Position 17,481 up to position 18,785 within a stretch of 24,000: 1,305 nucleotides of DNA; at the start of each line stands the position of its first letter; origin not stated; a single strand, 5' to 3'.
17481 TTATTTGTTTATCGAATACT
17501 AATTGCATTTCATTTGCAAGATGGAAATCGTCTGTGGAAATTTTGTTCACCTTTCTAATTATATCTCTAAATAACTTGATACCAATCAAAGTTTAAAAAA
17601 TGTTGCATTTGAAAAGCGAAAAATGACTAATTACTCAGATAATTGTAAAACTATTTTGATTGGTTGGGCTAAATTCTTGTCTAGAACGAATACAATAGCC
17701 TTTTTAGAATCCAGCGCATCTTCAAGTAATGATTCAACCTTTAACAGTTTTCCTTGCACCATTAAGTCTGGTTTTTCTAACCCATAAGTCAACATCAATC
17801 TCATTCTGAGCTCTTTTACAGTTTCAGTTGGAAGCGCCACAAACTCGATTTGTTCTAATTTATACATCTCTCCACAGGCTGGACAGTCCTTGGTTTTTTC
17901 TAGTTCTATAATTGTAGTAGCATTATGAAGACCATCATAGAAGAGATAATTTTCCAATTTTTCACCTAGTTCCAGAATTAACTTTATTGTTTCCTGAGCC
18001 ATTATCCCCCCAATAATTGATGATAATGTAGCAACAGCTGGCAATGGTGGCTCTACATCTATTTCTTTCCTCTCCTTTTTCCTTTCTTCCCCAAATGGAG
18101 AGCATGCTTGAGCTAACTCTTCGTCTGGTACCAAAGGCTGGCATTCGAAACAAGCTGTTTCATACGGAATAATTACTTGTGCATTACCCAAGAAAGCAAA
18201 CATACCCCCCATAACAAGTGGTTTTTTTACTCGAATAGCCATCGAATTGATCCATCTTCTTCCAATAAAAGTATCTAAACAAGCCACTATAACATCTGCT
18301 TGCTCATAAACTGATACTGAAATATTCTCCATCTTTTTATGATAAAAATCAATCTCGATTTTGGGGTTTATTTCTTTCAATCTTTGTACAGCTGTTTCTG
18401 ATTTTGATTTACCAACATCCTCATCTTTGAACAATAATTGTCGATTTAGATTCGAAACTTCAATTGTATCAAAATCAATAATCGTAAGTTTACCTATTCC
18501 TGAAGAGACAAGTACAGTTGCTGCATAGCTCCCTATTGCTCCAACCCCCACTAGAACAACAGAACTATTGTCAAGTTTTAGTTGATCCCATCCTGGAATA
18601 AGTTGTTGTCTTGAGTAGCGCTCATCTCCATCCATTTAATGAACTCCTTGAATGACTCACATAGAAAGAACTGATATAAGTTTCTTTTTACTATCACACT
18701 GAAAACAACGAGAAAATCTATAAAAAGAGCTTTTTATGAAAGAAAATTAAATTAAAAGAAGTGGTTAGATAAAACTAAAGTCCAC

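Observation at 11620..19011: Complete eukaryote-type ubiquitin + ESCRT-I/II/III + Vps4 supercluster in an archaeal genomic context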

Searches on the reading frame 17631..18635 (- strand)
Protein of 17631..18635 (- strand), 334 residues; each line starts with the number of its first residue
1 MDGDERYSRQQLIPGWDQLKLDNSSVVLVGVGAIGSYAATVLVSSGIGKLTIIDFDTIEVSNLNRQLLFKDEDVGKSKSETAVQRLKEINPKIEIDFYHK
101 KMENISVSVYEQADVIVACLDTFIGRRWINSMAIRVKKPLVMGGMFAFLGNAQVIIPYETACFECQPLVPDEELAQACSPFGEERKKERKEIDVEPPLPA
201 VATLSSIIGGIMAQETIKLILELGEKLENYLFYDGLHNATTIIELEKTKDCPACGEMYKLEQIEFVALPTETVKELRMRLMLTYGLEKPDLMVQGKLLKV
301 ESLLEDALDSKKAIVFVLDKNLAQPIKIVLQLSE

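Call 4: search_protein_families(library=pfam, max_evalue=0.1, proteins=[window:17631-18635:-])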
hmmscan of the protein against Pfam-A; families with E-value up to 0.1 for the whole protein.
window:17631-18635:- (334 aa): 3 families
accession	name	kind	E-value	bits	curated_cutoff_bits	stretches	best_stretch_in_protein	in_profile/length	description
PF00899.27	ThiF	-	3.1e-64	216.8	28.1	1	10-252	4-237/238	ThiF family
PF01488.26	Shikimate_DH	-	0.025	15.1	24.3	1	20-67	9-56/138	Shikimate / quinate 5-dehydrogenase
PF02254.24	TrkA_N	-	0.05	14.4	23.8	0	26-66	1-40/116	TrkA-N domain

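Call 23: search_solved_structures(query=window:17631-18635:-, max_evalue=0.001)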
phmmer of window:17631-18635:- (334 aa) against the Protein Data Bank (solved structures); distinct sequences matched with E-value up to 0.001: 82 (the best 60 are shown).
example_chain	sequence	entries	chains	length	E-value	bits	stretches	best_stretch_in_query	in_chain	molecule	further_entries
3dbr_B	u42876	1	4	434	3.8e-35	124.7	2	18-166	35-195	NEDD8-activating enzyme E1 catalytic subunit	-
1tt5_B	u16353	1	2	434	9.7e-35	123.3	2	18-170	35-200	ubiquitin-activating enzyme E1C isoform 1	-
1yov_B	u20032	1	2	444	1.1e-34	123.2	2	18-170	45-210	Ubiquitin-activating enzyme E1C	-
3gzn_B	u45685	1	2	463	1.2e-34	123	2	18-170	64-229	NEDD8-activating enzyme E1 catalytic subunit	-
1r4m_B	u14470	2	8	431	1.3e-34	122.9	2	18-166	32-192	ubiquitin-activating enzyme E1C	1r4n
3dbl_B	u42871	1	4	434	1.4e-34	122.9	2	18-166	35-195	NEDD8-activating enzyme E1 catalytic subunit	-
3dbh_B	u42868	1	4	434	2.6e-34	121.9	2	18-166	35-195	NEDD8-activating enzyme E1 catalytic subunit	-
2nvu_B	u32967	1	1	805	7.6e-34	120.4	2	18-170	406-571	Maltose binding protein/NEDD8-activating enzyme E1 catalytic subunit chimera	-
5tr4_A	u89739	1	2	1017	3.3e-33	118.3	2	5-172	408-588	Ubiquitin-activating enzyme E1 1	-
6nya_A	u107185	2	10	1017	7.8e-33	117.1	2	5-172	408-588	Ubiquitin-activating enzyme E1 1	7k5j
3cmm_A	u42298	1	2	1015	7.9e-33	117.1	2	5-172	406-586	Ubiquitin-activating enzyme E1 1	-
5l6h_A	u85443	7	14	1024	8.2e-33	117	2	5-172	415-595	Ubiquitin-activating enzyme E1 1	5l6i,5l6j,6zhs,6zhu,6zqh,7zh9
4nnj_A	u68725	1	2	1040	8.8e-33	116.9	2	5-172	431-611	Ubiquitin-activating enzyme E1 1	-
9qgg_B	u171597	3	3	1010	4.6e-32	114.6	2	6-172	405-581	E1 ubiquitin-activating enzyme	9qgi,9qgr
6dc6_A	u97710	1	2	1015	3.4e-31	111.7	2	5-173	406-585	Ubiquitin-like modifier-activating enzyme 1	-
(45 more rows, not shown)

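Call 59: search_protein_families(library=ncbifam, max_evalue=0.01, proteins=[window:17631-18635:-])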
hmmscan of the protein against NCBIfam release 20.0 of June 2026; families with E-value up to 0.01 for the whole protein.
window:17631-18635:- (334 aa): 26 families (the best 25 are shown)
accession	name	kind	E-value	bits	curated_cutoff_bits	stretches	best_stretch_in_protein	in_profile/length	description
NF006444.0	PRK08762.1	equivalog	1.2e-46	159.1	449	1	4-260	125-373/387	molybdopterin-synthase adenylyltransferase MoeB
NF004281.0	PRK05690.1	subfamily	3.6e-44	150.9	266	1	5-255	11-249/250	molybdopterin-synthase adenylyltransferase MoeB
TIGR02356.1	adenyl_thiF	equivalog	3e-41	141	275.25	1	6-179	1-179/203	thiazole biosynthesis adenylyltransferase ThiF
NF047750.1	SAMPActivE1UbaA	equivalog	7.4e-38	130.4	450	2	6-176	12-186/270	SAMP-activating enzyme E1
TIGR02355.1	moeB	equivalog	4.4e-37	127.8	376.55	2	6-165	4-168/240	molybdopterin-synthase adenylyltransferase MoeB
NF005902.0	PRK07878.1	equivalog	1.1e-36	126.6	647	2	5-155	21-175/392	adenylyltransferase/sulfurtransferase MoeZ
NF006204.0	PRK08328.1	equivalog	1.9e-35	122.5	339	1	5-245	8-231/231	hypothetical protein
NF009123.0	PRK12475.1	subfamily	3.4e-34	118.6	510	1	4-165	2-169/338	MoeB/ThiF family adenylyltransferase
NF005646.0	PRK07411.1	equivalog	1e-33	117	633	1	4-275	16-274/390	molybdopterin-synthase adenylyltransferase MoeB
NF004111.0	PRK05600.1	equivalog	6.1e-31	107.9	437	1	5-154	20-173/371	ThiF family adenylyltransferase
TIGR01408.1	Ube1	subfamily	1.1e-30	106.1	750.05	1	6-173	401-579/1008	ubiquitin-activating enzyme E1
NF006395.0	PRK08644.1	equivalog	1.6e-28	99.8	159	1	19-147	26-156/215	sulfur carrier protein ThiS adenylyltransferase ThiF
TIGR02354.1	thiF_fam2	equivalog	1.9e-23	83.4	152.2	1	20-130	18-128/200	thiamine biosynthesis protein ThiF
NF006077.0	PRK08223.1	equivalog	1.1e-18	67.2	266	1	12-225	17-243/296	hypothetical protein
NF011696.0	PRK15116.1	equivalog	3.5e-18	66.2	304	1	22-144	29-153/268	tRNA cyclic N6-threonylcarbamoyladenosine(37) synthase TcdA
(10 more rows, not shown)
